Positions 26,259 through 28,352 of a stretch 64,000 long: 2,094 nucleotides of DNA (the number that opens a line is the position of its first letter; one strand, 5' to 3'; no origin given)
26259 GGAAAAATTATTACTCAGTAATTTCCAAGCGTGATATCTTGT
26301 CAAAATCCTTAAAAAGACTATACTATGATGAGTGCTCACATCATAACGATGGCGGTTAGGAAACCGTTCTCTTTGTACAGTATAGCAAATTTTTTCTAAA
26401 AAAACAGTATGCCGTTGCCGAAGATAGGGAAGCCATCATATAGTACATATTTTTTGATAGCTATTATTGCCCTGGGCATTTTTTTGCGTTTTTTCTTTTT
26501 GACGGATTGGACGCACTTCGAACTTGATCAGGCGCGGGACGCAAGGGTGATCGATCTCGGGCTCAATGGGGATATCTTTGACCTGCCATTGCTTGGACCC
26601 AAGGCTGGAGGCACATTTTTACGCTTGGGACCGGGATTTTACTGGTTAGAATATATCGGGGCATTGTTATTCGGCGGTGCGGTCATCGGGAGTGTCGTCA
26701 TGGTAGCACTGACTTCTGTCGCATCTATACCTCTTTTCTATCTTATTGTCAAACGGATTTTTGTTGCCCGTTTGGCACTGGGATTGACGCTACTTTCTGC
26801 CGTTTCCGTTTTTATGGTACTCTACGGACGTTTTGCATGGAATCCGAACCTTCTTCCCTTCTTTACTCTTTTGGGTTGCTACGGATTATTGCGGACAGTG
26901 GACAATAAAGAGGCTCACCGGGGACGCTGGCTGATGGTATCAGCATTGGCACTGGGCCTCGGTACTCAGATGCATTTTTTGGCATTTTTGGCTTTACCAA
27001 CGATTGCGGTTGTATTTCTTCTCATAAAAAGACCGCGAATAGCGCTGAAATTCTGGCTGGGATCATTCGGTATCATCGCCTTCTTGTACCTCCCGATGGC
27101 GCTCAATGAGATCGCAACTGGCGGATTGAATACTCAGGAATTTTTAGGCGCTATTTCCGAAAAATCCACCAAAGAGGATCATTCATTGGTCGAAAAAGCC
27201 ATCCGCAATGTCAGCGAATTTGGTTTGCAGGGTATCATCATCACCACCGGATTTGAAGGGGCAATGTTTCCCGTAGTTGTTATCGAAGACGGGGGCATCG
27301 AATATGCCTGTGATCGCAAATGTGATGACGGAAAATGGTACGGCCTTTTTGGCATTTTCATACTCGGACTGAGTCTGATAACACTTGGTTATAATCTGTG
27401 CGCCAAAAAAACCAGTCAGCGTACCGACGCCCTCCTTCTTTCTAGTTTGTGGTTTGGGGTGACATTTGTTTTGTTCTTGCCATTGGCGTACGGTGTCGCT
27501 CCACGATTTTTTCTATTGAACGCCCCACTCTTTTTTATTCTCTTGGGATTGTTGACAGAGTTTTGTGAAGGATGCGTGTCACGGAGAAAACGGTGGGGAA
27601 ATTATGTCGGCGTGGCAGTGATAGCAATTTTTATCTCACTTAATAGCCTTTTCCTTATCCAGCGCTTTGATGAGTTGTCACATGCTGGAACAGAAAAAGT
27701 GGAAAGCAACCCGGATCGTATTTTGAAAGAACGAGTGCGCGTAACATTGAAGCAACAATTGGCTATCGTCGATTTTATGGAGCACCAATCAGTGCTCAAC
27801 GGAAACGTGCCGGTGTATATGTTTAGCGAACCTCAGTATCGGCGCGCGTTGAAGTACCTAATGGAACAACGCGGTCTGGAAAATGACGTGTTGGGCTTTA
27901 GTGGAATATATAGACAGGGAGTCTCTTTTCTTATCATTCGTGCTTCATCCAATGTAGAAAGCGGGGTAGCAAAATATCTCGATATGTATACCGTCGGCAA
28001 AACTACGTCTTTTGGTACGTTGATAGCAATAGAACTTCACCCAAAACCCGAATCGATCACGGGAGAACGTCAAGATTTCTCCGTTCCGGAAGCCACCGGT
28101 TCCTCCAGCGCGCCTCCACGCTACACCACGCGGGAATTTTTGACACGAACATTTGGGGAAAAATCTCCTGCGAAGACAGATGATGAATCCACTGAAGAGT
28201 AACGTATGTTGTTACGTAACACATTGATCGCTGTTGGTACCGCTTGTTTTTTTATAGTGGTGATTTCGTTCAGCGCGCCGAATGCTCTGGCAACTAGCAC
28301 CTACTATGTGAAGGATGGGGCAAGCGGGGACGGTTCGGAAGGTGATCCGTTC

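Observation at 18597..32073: Tandem expansion of ArnT/PMT-like GT-C membrane glycosyltransferases in at least three sequence subfamilies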

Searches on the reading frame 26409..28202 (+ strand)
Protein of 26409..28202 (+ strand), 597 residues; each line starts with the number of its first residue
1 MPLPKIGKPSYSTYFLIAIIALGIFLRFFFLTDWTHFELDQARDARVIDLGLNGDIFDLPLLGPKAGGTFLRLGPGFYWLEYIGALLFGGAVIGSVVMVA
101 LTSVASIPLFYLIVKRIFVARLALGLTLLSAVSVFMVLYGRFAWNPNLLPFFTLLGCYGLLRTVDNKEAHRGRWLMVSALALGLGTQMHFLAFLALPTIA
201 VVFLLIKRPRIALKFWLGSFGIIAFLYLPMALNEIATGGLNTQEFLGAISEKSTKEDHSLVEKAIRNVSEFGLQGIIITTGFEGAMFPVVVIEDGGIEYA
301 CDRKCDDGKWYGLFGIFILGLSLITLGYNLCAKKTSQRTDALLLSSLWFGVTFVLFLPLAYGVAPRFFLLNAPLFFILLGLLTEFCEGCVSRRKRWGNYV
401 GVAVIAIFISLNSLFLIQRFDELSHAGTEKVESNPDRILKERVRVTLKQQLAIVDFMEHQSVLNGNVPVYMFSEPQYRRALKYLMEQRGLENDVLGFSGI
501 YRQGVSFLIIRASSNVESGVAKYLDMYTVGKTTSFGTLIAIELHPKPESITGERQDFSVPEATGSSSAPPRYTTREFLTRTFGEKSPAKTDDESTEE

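Call 3: search_protein_families(library=pfam, proteins=[window:26409-28202:+], max_evalue=0.01)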
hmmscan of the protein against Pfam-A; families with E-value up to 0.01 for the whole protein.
window:26409-28202:+ (597 aa): 3 families
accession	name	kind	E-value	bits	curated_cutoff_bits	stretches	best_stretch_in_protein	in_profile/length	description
PF13231.12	PMT_2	-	1.4e-10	42.1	26.1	1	75-226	4-152/160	Dolichyl-phosphate-mannose-protein mannosyltransferase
PF11028.14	TMEM260-like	-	3.7e-05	24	24.2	1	151-207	117-174/179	Protein O-mannosyl-transferase TMEM260-like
PF02366.24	PMT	-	0.0022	18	22.7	1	77-206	66-200/245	Dolichyl-phosphate-mannose-protein mannosyltransferase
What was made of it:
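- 26409..28202 (+): A3: class-A GT-C glycosyltransferase (597 aa). Core gene. Pfam PMT_2 at 1.4e-10, 42.1 bits (call 3).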

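Call 4: search_protein_families(library=ncbifam, proteins=[window:26409-28202:+], max_evalue=0.01)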
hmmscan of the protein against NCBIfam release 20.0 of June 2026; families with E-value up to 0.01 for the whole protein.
window:26409-28202:+ (597 aa): 2 families
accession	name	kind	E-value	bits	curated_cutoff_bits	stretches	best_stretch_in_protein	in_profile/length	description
TIGR03663.1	TIGR03663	subfamily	1.7e-05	24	126.25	1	17-191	5-165/435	flippase activity-associated protein Agl23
NF009784.2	PRK13279.1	equivalog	0.0033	16.1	567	1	78-226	66-216/539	lipid IV(A) 4-amino-4-deoxy-L-arabinosyltransferase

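Call 12: search_solved_structures(query=window:26409-28202:+, max_evalue=1)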
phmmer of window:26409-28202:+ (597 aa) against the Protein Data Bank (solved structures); distinct sequences matched with E-value up to 1: 0.

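Call 16: find_homologous_proteins(query=window:26409-28202:+)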
Query window:26409-28202:+ (597 aa): 735 proteins with E <= 0.001 among 8000 candidates; the best 120 are listed.
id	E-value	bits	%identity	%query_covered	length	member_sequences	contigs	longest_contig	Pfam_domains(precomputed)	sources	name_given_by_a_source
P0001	0.0e+0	1337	100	100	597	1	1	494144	PF13231.13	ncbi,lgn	ncbi:MAG: ArnT family glycosyltransferase [Minisyncoccota bacterium]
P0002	5.3e-257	872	66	98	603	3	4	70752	PF11028.15,PF13231.13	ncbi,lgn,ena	-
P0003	3.8e-256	869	67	98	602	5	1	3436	PF13231.13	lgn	-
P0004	6.1e-249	845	66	95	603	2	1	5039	PF13231.13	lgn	-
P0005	2.8e-241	820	65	94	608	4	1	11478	PF11028.15,PF02366.25,PF13231.13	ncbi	-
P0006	4.2e-241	820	63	98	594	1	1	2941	PF13231.13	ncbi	-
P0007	3.3e-239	813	65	95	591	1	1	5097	PF11028.15,PF02366.25,PF13231.13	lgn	-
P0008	1.8e-236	804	62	99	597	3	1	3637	PF11028.15,PF02366.25,PF13231.13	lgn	-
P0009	5.3e-233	793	63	97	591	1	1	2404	PF02366.25,PF13231.13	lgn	-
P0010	7.9e-232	789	61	99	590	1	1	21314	PF13231.13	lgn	-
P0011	9.1e-232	789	63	97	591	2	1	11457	PF13231.13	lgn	-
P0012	3.3e-231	787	63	95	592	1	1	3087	PF13231.13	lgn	-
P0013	8.1e-228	776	60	97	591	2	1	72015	PF11028.15,PF13231.13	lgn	-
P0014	1.1e-227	775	62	97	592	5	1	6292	PF11028.15,PF13231.13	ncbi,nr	ncbi:MAG: hypothetical protein E6R05_02885 [Candidatus Moraniibacteriota bacterium]|nr:MAG: hypothet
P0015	1.8e-226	771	62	96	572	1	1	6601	PF11028.15,PF13231.13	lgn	-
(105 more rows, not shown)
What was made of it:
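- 26409..28202 (+): The 100%-identical database entry is named 'ArnT family glycosyltransferase [Minisyncoccota bacterium]' (call 16).
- Closest known: ArnT. Same: NCBI names A3 'ArnT family' (call 16).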

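Call 17: find_encoding_contigs(protein=window:26409-28202:+, flank=10000, max_places=6)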
Protein window:26409-28202:+ (597 aa): 1 contig read that carries it; 1 place shown.
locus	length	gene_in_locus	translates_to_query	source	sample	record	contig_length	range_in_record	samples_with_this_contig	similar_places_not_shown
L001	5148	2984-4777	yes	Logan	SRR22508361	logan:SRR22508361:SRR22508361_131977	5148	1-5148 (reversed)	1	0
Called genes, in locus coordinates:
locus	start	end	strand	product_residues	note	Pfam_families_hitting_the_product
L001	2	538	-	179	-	?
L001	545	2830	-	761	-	PF02366:PMT, PF13231:PMT_2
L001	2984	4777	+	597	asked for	PF13231:PMT_2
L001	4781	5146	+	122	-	?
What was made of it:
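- Checked: It was called as 761 aa on a second assembly of the same sequence (call 17).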

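Call 19: find_related_loci(query=window:26409-28202:+, collection=genome_contigs, flank=10000)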
Query window:26409-28202:+ (597 aa) in genome_contigs; peptide patterns used: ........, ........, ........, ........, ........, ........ (x = any residue, [..] = any of these).
52 stretches matched a pattern; 22 encode a relative of the query (tblastn E <= 1e-3); 22 distinct loci.
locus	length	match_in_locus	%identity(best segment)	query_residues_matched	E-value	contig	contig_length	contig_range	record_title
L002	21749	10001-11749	66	15-597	0e+0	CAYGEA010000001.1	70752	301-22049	MAG TPA_asm: uncultured Bdellovibrionales bacterium isolate ERP113451_co1_285 genome assembly, contig: NODE_238_length_7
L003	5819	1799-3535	63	16-597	0e+0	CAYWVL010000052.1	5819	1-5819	MAG TPA_asm: uncultured Bdellovibrionales bacterium isolate SRP170004_co1_593 genome assembly, contig: NODE_22347_length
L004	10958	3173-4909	59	16-597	0e+0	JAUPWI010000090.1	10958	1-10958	MAG: Patescibacteria group bacterium isolate erpe_2018_sw_45hr_WHONDRS-SW48-000100_B_bin.13 scaffold_1770024, whole geno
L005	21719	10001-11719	58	16-592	0e+0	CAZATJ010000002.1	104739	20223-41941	MAG TPA_asm: uncultured Bdellovibrionales bacterium isolate ERP113451_co3_238 genome assembly, contig: NODE_59_length_10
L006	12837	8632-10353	56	16-595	0e+0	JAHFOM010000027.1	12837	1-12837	MAG: Candidatus Moraniibacteriota bacterium isolate nzgw503 NODE_4915_length_12838_cov_3.343635, whole genome shotgun se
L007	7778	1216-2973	57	13-596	0e+0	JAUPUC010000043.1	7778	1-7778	MAG: Patescibacteria group bacterium isolate erpe_2018_sw_6hr_WHONDRS-SW48-000087_B_bin.65 scaffold_855787, whole genome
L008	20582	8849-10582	53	16-597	0e+0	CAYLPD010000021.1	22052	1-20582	MAG TPA_asm: uncultured Bdellovibrionales bacterium isolate SRP170004_co1_27 genome assembly, contig: NODE_3577_length_2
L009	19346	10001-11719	57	23-596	0e+0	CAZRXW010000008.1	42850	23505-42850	MAG TPA_asm: uncultured Bdellovibrionales bacterium isolate SRP342105_co1_42 genome assembly, contig: NODE_1091_length_4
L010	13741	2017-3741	52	14-597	0e+0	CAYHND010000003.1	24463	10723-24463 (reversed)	MAG TPA_asm: uncultured Bdellovibrionales bacterium isolate ERP119705_co13_526 genome assembly, contig: NODE_2533_length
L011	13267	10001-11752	52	16-597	0e+0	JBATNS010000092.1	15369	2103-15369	MAG: Candidatus Moraniibacteriota bacterium isolate MFD10518_ilm_asm_bin9 k127_151212, whole genome shotgun sequence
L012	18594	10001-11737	53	16-597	0e+0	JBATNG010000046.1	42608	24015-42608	MAG: Candidatus Moraniibacteriota bacterium isolate MFD10541_ilm_asm_bin30 k127_122212, whole genome shotgun sequence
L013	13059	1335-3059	54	18-597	0e+0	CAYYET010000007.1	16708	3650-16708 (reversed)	MAG TPA_asm: uncultured Bdellovibrionales bacterium isolate SRP135725_co1_601 genome assembly, contig: NODE_4511_length_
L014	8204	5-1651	53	36-593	8e-179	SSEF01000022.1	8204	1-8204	MAG: Candidatus Moraniibacteriota bacterium isolate Bin_68_2 c_000000026901, whole genome shotgun sequence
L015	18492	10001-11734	49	16-597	3e-175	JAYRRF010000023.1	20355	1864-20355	MAG: Candidatus Moraniibacteriota bacterium isolate XM1_ASGE3bin.23 k141_674835, whole genome shotgun sequence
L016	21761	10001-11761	55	8-596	0e+0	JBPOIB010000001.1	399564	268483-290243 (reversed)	MAG: Candidatus Moraniibacteriota bacterium isolate MAG_655 c_000000434175, whole genome shotgun sequence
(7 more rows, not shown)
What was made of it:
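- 26409..28202 (+): Orthologues at 41-67% identity in 22 loci (call 19).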

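Call 30: search_solved_structures(query=A3, max_evalue=10, show_alignments=2)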
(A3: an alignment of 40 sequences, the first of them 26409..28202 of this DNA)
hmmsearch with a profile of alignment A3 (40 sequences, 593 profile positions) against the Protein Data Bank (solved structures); distinct sequences matched with E-value up to 10: 0.
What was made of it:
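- On ArnT (lipid A 4-amino-4-deoxy-L-arabinosyltransferase, GT83): No PDB sequence or profile hit to ArnT chains was found (calls 12, 30).
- Closest known: ArnT. Different: From general knowledge, CPR bacteria are not known to make lipid A. No PDB sequence or profile hit to ArnT was found (calls 12, 30).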
